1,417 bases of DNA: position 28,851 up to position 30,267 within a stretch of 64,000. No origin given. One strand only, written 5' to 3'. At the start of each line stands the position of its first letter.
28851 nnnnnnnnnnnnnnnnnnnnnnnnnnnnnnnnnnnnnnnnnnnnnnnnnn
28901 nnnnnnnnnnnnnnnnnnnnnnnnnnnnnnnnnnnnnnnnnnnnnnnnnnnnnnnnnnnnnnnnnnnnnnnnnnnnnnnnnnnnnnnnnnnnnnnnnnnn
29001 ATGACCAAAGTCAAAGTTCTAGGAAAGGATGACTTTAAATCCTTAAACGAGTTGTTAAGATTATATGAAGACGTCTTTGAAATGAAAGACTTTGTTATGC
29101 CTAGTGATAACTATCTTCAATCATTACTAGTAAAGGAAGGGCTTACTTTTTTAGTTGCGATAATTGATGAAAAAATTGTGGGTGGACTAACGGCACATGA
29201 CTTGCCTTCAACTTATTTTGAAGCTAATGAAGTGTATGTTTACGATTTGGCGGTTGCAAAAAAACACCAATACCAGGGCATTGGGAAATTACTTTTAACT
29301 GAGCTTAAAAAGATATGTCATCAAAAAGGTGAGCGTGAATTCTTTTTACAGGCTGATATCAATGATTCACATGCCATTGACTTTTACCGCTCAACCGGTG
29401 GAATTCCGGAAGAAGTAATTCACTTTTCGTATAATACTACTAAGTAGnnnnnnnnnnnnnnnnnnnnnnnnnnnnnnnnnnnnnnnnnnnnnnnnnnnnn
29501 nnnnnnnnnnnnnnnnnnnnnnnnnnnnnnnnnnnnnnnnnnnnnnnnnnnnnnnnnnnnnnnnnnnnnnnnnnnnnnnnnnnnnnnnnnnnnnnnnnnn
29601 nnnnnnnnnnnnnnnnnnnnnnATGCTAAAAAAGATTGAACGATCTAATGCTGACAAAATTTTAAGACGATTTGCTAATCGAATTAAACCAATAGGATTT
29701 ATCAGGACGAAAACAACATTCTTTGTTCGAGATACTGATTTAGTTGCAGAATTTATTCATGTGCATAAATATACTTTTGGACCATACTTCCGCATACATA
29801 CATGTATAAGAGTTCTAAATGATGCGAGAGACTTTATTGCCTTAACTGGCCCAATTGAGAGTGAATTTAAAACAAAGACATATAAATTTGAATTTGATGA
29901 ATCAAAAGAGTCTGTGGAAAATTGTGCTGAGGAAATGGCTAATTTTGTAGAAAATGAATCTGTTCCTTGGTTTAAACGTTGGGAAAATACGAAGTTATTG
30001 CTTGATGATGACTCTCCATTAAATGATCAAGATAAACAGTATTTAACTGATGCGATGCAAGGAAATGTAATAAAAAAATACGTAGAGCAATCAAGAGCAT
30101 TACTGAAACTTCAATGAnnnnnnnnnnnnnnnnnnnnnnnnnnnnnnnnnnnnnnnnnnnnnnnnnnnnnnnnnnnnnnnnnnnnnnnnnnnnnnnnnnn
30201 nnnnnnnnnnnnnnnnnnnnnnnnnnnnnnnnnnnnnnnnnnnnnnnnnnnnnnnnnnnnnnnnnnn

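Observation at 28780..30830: Three tandem ORF-plus-repeat modules headed by an AAC(3)-I-like gene: cassette-array architecture without an integrase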

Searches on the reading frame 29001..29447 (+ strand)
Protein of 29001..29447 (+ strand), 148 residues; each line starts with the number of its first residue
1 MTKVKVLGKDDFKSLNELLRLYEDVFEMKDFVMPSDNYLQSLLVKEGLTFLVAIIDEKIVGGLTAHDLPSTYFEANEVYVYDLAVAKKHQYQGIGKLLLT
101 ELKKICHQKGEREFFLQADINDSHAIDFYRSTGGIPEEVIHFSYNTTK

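Call 11: search_protein_families(library=pfam, proteins=[window:29001-29447:+], max_evalue=0.1)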
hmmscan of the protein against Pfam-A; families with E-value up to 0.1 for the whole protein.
window:29001-29447:+ (148 aa): 5 families
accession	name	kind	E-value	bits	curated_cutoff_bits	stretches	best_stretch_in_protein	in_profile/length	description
PF00583.31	Acetyltransf_1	-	7.2e-16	58.9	20.7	1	17-132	3-114/116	Acetyltransferase (GNAT) family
PF13508.13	Acetyltransf_7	-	2.3e-11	44.4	27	1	49-133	4-81/84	Acetyltransferase (GNAT) domain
PF13673.13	Acetyltransf_10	-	2.9e-09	37.4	23.6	1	30-133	15-106/128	Acetyltransferase (GNAT) domain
PF13527.13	Acetyltransf_9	-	0.00013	22.4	25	1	15-133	10-123/127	Acetyltransferase (GNAT) domain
PF08445.16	FR47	-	0.0028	18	22.1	1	79-134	23-77/86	FR47-like protein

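Call 12: search_protein_families(library=ncbifam, proteins=[window:29001-29447:+], max_evalue=0.1)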
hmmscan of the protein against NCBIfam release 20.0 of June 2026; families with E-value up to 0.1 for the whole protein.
window:29001-29447:+ (148 aa): 22 families
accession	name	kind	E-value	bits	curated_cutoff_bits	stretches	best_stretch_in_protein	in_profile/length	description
NF033083.0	AAC_3_I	equivalog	1.3e-31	109.8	200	1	4-143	1-142/145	AAC(3)-I family aminoglycoside N-acetyltransferase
TIGR01575.1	rimI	equivalog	4.4e-11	43.1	86.4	1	31-139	13-117/132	ribosomal protein S18-alanine N-acetyltransferase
NF002959.0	PRK03624.1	equivalog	1.2e-06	28.3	124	1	16-143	18-138/147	GNAT family acetyltransferase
TIGR03827.1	GNAT_ablB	equivalog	5.2e-06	26.1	205.1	1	15-115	126-221/266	putative beta-lysine N-acetyltransferase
NF053587.1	SpmdActasePaiA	equivalog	0.00011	22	250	1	43-135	54-148/172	spermidine/spermine N(1)-acetyltransferase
NF007527.0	PRK10140.1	equivalog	0.00034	20.5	236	1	30-130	32-132/162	N-acetyltransferase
NF007025.1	PRK09491.1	equivalog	0.00047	20.1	173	1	76-133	61-118/145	ribosomal protein S18-alanine N-acetyltransferase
NF043067.1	AAC_6p_group_E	equivalog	0.00076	19.4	140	1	14-134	5-127/140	aminoglycoside 6'-N-acetyltransferase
NF033078.2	AAC_6p_Ia_fam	equivalog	0.0011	18.8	265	1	52-119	55-117/181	AAC(6')-Ia family aminoglycoside 6'-N-acetyltransferase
NF033150.1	AAC_6p_A49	exception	0.0025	17.6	410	1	80-120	79-119/184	aminoglycoside 6'-N-acetyltransferase AacA49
NF008212.0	PRK10975.1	equivalog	0.003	17.4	219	1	80-139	166-225/232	dTDP-4-amino-4,6-dideoxy-D-galactose acyltransferase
NF000138.1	AAC_6p_Iz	exception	0.0047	17.1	320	1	33-135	32-137/153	aminoglycoside N-acetyltransferase AAC(6')-Iz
TIGR03103.1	trio_acet_GNAT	equivalog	0.0049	15.5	569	1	24-130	99-208/547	N-acetylglutaminylglutamine synthetase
NF000482.1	AAC_3_XI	exception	0.011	15.6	300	1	68-133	66-131/148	aminoglycoside N-acetyltransferase AAC(3)-XI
NF033075.0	AAC_6p_Steno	equivalog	0.015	15.4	290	1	34-134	29-132/148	aminoglycoside 6'-N-acetyltransferase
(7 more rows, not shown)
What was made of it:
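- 29001..29447 (+): GNAT acetyltransferase, AAC(3)-I-like but below the family cut-off. calls 11, 12 (NF033083, 109.8 bits against a cut-off of 200), 56 (5F46 meta-AAC0020, E=1.6e-32), 81 (35% identity to AAC(3)-Ia/Ic/Ih).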

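Call 54: find_homologous_proteins(query=window:29001-29447:+, max_evalue=1e-10)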
Query window:29001-29447:+ (148 aa): 336 proteins with E <= 1e-10 among 353 candidates; the best 120 are listed.
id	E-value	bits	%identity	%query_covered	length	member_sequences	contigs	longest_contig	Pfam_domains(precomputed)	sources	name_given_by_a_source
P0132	5.3e-92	324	100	100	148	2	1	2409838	PF13673.14,PF13508.14,PF00583.32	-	-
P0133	4.3e-65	236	73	99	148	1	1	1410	PF13673.14,PF13508.14,PF13527.14,PF00583.32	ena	-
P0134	2.1e-63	231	73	99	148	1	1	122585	PF13673.14,PF13508.14,PF13527.14,PF00583.32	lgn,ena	-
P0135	2.7e-63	230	73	99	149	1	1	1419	PF13673.14,PF13508.14,PF13527.14,PF00583.32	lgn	-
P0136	3.4e-62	227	73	99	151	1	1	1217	PF13673.14,PF13508.14,PF13527.14,PF00583.32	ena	-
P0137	3.9e-61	224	73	99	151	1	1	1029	PF13673.14,PF13508.14,PF13527.14,PF00583.32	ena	-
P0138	6.8e-61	223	72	100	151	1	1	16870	PF13673.14,PF13508.14,PF13527.14,PF00583.32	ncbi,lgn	-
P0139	1.5e-60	222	71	100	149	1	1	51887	PF13673.14,PF13508.14,PF13527.14,PF00583.32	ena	-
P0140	1.5e-60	222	67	99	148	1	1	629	PF13673.14,PF13508.14,PF08445.17,PF13527.14,PF00583.32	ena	-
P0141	2.8e-60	221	71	99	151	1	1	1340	PF13673.14,PF13508.14,PF13527.14,PF00583.32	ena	-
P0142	2.0e-59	218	68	99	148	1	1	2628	PF13673.14,PF13508.14,PF00583.32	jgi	jgi:ribosomal protein S18 acetylase RimI-like enzyme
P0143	7.5e-59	216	69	98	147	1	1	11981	PF13673.14,PF13508.14,PF13527.14,PF00583.32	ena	-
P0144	1.5e-58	215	67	99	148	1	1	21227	PF13673.14,PF13508.14,PF13527.14,PF00583.32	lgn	-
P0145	6.7e-58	213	68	99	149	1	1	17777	PF13673.14,PF13508.14,PF13527.14,PF00583.32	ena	-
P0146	2.4e-57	211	68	95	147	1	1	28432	PF13673.14,PF13508.14,PF13527.14,PF00583.32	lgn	-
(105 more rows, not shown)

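Call 56: search_solved_structures(query=window:29001-29447:+, max_evalue=0.001)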
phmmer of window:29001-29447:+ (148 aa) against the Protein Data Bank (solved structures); distinct sequences matched with E-value up to 0.001: 12.
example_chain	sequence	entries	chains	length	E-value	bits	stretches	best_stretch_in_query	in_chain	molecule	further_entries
5f46_A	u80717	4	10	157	1.6e-32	116.1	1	3-145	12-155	aminoglycoside acetyltransferase meta-AAC0020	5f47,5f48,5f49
5u08_A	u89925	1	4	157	2.6e-31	112.2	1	3-145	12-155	aminoglycoside acetyltransferase meta-AAC0020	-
4yfj_A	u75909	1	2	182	4.9e-18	69.2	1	7-144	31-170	Aminoglycoside 3'-N-acetyltransferase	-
6bvc_A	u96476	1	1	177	1.7e-17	67.4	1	7-145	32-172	Aminoglycoside-(3)-N-acetyltransferase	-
9mgs_A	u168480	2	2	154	2.2e-17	67.1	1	7-145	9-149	Aminoglycoside acetyltransferase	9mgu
5hmn_A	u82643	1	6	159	6.8e-17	65.5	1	17-144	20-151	AAC3-I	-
1bo4_A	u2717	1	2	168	6.2e-16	62.3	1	7-141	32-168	PROTEIN (SERRATIA MARCESCENS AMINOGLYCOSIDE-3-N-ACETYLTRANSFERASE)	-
12jc_A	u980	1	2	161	4e-05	27.3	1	51-138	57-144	Thialysine Acetyltransferase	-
2fe7_A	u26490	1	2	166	4.6e-05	27.1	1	51-138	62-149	probable N-acetyltransferase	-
1wwz_A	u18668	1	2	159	0.00045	23.9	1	3-101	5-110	hypothetical protein PH1933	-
6yzz_A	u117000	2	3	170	0.00054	23.7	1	53-134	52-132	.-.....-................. 50 | Acyl-CoA N-acyltransferases (NAT) superfamily protein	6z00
2ae6_A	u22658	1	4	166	0.0007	23.3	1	48-141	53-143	acetyltransferase, GNAT family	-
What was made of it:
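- On AAC(3)-I aminoglycoside acetyltransferase: The closest solved structure is the environmental meta-AAC0020 (call 56).
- Checked: The best solved relative is meta-AAC0020, 5F46, E=1.6e-32 (call 56).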

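Call 57: find_encoding_contigs(protein=P0134, flank=5000, max_places=1)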
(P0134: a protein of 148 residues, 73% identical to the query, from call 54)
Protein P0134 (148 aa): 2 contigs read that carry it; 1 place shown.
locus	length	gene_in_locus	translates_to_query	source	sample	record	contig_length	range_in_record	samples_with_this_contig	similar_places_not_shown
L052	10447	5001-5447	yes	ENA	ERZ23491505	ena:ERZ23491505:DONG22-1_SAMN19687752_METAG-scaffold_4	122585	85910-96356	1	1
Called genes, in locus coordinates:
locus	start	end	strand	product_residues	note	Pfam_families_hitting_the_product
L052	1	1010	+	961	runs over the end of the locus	PF01627:Hpt (weak), PF02518:HATPase_c, PF01584:CheW, PF00072:Response_reg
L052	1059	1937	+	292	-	PF00069:Pkinase, PF03109:ABC1 (faint), PF07714:PK_Tyr_Ser-Thr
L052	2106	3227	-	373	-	PF12146:Hydrolase_4 (faint)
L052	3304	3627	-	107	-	PF15586:Imm8 (weak)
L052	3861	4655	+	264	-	PF00753:Lactamase_B (weak), PF13483:Lactamase_B_3, PF12706:Lactamase_B_2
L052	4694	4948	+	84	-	PF13376:OmdA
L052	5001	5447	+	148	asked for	PF13527:Acetyltransf_9, PF00583:Acetyltransf_1, PF13673:Acetyltransf_10, PF13508:Acetyltransf_7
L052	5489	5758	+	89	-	-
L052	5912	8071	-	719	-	PF00141:peroxidase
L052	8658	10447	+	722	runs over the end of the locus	PF21088:MS_channel_1st (weak), PF00924:MS_channel_2nd, PF21082:MS_channel_3rd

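Call 58: find_encoding_contigs(protein=P0139, flank=5000, max_places=1)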
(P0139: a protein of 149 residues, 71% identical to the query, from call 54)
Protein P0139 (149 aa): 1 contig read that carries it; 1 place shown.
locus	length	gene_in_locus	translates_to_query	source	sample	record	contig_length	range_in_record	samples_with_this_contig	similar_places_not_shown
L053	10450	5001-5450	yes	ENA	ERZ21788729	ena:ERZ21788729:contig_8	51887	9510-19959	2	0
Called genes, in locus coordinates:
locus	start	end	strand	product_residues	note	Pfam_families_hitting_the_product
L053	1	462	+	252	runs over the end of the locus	PF01784:DUF34_NIF3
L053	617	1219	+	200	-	PF10399:UCR_Fe-S_N, PF00355:Rieske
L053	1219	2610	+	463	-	PF00033:Cytochrome_B, PF13631:Cytochrom_B_N_2, PF00032:Cytochrom_B_C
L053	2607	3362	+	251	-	PF02167:Cytochrom_C1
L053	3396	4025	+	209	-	PF02798:GST_N, PF13417:GST_N_3, PF13409:GST_N_2, PF13410:GST_C_2 (faint), PF00043:GST_C (weak)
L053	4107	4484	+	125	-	PF04386:SspB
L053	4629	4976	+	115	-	PF06249:EutQ (weak), PF05899:Cupin_3, PF07883:Cupin_2 (weak)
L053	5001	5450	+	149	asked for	PF13527:Acetyltransf_9 (weak), PF00583:Acetyltransf_1, PF13673:Acetyltransf_10, PF13508:Acetyltransf_7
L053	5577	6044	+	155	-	-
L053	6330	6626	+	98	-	-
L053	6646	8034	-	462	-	PF01565:FAD_binding_4, PF02913:FAD-oxidase_C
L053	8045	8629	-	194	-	PF13580:SIS_2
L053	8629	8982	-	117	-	PF08378:NERD (weak), PF02021:UPF0102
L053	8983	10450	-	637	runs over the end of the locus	PF04348:LppC, PF13458:Peripla_BP_6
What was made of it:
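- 29001..29447 (+): Homologues at 71-73% identity sit in unrelated contexts (calls 57, 58).
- GNAT homologues at 71-73% identity lie in unrelated contexts that share no common module (calls 57, 58).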

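Call 81: search_dna_similar(query=window:29001-29447:+, collection=plasmids, mode=protein, max_rows=8, max_evalue=0.00001)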
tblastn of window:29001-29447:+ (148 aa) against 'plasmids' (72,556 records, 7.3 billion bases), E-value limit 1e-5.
Records with a match: 85; places in all: 87; records where one place covers at least 80% of the query: 77.
Best place of each record, by identity: <60% 85.
By first word of the organism name: Enterobacter 15; Klebsiella 13; Escherichia 8; Pseudomonas 8; Citrobacter 6; Variovorax 3; Agrobacterium 3; Salmonella 3; Nostoc 3; Paracoccus 2; and 17 more.
By predicted mobility (MOB-suite, as given by PLSDB): conjugative 64; non-mobilizable 17; mobilizable 4.
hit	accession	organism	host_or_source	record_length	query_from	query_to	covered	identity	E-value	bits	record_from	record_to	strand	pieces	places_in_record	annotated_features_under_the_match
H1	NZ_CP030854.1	Runella rosea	Whole organism,fresh water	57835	3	144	96%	42.3%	2e-27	112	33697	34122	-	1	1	GNAT family N-acetyltransferase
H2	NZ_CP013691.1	Myroides odoratimimus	Homo sapiens,the First Quanzhou ...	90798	3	147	98%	39.0%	9e-25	105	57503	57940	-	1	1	GNAT family N-acetyltransferase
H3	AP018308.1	Aulosira laxa NIES-50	-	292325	3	142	95%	36.4%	2e-18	87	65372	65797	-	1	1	gentamycin 3-N-acetyltransferase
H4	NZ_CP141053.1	Paracoccus denitrificans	-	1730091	4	142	94%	35.9%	3e-19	90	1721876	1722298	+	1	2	aac(3)-Ih: aminoglycoside N-acetyltransferase AAC(3)-Ih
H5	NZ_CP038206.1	Paracoccus pantotrophus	single cell,soil associated with ...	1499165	4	142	94%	35.9%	1e-18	88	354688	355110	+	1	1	aac(3)-Ih: aminoglycoside N-acetyltransferase AAC(3)-Ih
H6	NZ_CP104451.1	Raoultella ornithinolytica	whole organism,wastewater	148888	2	142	95%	34.7%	3e-20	93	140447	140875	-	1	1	AAC(6')-Ib10: AAC(6') | aac(3)-Ic: aminoglycoside N-acetyltransferase AAC(3)-Ic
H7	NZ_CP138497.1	Variovorax boronicumulans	Legume root,PacBio whole genome assembly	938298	4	144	95%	34.7%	2e-16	82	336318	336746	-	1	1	AAC(3)-I family aminoglycoside N-acetyltransferase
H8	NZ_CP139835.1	Acinetobacter baumannii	Homo sapiens,cell culture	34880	7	147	95%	34.7%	1e-14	76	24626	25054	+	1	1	AAC(3)-Ia: AAC(3) | aac(3)-Ia: aminoglycoside N-acetyltransferase AAC(3)-Ia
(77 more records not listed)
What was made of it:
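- On AAC(3)-I aminoglycoside acetyltransferase: About 35% identity to AAC(3)-Ia, Ic and Ih (call 81).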

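Call 82: get_annotated_region(hit=H6, flank=4000)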
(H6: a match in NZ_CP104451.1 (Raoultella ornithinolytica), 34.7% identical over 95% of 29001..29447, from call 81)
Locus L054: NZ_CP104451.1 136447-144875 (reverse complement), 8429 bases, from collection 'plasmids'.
description: Raoultella ornithinolytica strain MQB_Silv_108 plasmid pIncA_Silv108, complete sequence
organism: Raoultella ornithinolytica (NCBI taxid 54291)
taxonomy: Bacteria; Pseudomonadota; Gammaproteobacteria; Enterobacterales; Enterobacteriaceae; Raoultella; Raoultella ornithinolytica
host: -; source: whole organism,wastewater; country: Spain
typing (MOB-suite, as given by PLSDB): conjugative; replicon IncA,rep_cluster_658; relaxase MOBH,MOBH; mating-pair formation MPF_F
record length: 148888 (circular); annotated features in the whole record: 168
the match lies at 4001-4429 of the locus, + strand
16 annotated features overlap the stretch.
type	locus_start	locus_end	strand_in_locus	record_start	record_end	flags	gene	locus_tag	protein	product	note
CDS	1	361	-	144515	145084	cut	-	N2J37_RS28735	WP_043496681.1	recombinase family protein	GO:0006310 - DNA recombination [Evidence IEA]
CDS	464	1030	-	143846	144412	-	-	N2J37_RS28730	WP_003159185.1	recombinase family protein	GO:0006310 - DNA recombination [Evidence IEA]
CDS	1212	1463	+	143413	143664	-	-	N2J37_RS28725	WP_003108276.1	AbrB/MazE/SpoVT family DNA-binding domain-containing protein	-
CDS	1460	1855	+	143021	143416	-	-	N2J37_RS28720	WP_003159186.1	type II toxin-antitoxin system VapC family toxin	-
CDS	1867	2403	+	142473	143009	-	-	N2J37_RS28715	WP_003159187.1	hypothetical protein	-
CDS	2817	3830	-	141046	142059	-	intI1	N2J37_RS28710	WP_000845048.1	class 1 integron integrase IntI1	-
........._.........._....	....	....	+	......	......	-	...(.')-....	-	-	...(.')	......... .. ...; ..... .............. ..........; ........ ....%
predicted_resistance_gene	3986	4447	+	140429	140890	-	aac(3)-Ic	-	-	aminoglycoside N-acetyltransferase AAC(3)-Ic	predicted by amrfinderplus; class AMINOGLYCOSIDE; identity 100.0%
CDS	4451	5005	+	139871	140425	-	-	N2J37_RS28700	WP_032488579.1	aminoglycoside N-acetyltransferase AAC(6')-Ib3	-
predicted_resistance_gene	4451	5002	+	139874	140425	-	aac(6')-Ib3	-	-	aminoglycoside N-acetyltransferase AAC(6')-Ib3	predicted by amrfinderplus; class AMINOGLYCOSIDE; identity 100.0%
CDS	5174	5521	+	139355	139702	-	-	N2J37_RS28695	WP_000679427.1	quaternary ammonium compound efflux SMR transporter QacE delta 1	-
predicted_resistance_gene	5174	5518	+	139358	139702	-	qacEdelta1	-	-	quaternary ammonium compound efflux SMR transporter QacE delta 1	predicted by amrfinderplus; class QUATERNARY AMMONIUM; identity 100.0%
predicted_resistance_gene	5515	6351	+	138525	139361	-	sul1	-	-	sulfonamide-resistant dihydropteroate synthase Sul1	predicted by amrfinderplus; class SULFONAMIDE; identity 100.0%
CDS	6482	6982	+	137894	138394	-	-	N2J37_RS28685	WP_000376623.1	GNAT family N-acetyltransferase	-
CDS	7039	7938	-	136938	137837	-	-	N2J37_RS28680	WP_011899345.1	TniB family NTP-binding protein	-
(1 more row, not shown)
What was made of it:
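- The lead gene is AAC(3)-I-like, and true aac(3)-I genes are integron cassettes, for example aac(3)-Ic next to intI1 in L054 (calls 81, 82).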

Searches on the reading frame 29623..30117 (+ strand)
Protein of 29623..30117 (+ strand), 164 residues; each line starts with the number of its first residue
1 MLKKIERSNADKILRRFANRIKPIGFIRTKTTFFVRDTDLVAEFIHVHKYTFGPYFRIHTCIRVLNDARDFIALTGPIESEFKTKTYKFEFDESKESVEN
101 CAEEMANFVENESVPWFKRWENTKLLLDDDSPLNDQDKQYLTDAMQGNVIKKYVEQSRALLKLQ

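Call 11: search_protein_families(library=pfam, proteins=[window:29623-30117:+], max_evalue=0.1)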
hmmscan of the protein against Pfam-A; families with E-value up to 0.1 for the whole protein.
window:29623-30117:+ (164 aa): 0 families

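Call 12: search_protein_families(library=ncbifam, proteins=[window:29623-30117:+], max_evalue=0.1)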
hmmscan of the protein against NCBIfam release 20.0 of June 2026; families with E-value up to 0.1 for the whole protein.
window:29623-30117:+ (164 aa): 0 families

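Call 40: find_homologous_proteins(query=window:29623-30117:+, max_evalue=0.001)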
Query window:29623-30117:+ (164 aa): 11 proteins with E <= 0.001 among 21 candidates.
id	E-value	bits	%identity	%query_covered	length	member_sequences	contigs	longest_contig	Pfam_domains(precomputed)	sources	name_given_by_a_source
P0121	4.8e-105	366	100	100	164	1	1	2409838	-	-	-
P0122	9.3e-66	239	66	99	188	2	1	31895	-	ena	-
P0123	3.2e-61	224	61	99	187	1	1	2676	-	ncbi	-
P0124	3.1e-52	195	56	99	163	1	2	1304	-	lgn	-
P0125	2.0e-51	192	56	99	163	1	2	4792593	-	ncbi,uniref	ncbi:hypothetical protein ACJJIX_15950 [Microbulbifer sp. VAAC004]|uniref:hypothetical protein n=1 T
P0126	6.8e-46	174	52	99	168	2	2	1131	-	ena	-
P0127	3.1e-40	156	48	99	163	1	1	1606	-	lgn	-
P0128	1.6e-36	144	43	99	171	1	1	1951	-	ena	-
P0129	1.3e-34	138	48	99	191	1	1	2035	-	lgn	-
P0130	8.2e-30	122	40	98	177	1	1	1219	-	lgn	-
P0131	4.2e-28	117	51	72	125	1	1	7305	-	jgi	jgi:hypothetical protein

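Call 41: find_encoding_contigs(protein=P0122, flank=6000, max_places=2)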
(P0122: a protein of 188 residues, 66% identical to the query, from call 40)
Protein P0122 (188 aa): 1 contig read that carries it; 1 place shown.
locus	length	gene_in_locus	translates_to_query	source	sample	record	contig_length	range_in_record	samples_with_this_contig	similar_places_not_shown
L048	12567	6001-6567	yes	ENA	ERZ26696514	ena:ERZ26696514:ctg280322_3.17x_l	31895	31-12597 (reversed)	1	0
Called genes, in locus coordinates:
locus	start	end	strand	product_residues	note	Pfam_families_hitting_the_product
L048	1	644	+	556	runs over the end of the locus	PF16655:PhoD_N, PF09423:PhoD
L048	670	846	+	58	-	-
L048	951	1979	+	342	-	PF09423:PhoD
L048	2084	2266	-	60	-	-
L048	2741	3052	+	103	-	-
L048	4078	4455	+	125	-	-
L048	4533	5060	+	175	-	-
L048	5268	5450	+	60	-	-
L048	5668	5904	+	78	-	-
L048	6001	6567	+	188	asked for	-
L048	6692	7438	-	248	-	PF07755:DUF1611 (faint), PF13500:AAA_26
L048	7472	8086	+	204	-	PF00440:TetR_N, PF16925:TetR_C_13, PF21993:TetR_C_13_2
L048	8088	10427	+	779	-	PF03176:MMPL, PF00873:ACR_tran (faint), PF02460:Patched (faint), PF12349:Sterol-sensing (weak), PF03176:MMPL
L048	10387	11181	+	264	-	PF07044:DUF1329 (faint), PF17131:TP_0789-like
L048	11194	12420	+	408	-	-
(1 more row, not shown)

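Call 42: find_encoding_contigs(protein=P0125, flank=6000, max_places=2)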
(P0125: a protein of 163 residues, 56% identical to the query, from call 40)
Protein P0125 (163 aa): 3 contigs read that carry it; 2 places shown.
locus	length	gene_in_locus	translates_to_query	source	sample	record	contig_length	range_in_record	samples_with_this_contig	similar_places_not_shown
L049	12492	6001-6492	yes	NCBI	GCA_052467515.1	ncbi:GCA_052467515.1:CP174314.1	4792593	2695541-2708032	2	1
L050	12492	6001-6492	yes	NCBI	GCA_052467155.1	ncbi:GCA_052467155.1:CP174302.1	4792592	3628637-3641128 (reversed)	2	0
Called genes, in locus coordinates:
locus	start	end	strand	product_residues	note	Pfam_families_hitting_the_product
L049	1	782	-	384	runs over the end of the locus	PF02771:Acyl-CoA_dh_N, PF02770:Acyl-CoA_dh_M, PF00441:Acyl-CoA_dh_1, PF08028:Acyl-CoA_dh_2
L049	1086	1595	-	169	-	PF01047:MarR (weak), PF13404:HTH_AsnC-type, PF13412:HTH_24, PF01037:AsnC_trans_reg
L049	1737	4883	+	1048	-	PF14850:Pro_dh-DNA_bdg, PF01619:Pro_dh, PF00171:Aldedh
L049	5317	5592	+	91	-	-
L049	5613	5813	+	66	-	PF14163:SieB (weak)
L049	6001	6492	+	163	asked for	-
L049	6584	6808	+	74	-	PF21813:DUF6882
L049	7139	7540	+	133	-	-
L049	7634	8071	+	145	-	-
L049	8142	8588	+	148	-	PF14024:DUF4240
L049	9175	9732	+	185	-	PF08719:NADAR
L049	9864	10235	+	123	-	PF00903:Glyoxalase (weak), PF18029:Glyoxalase_6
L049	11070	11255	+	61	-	PF00665:rve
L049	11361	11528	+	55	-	-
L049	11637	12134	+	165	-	PF13302:Acetyltransf_3, PF13420:Acetyltransf_4, PF00583:Acetyltransf_1, PF13673:Acetyltransf_10, PF13508:Acetyltransf_7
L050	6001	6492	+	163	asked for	-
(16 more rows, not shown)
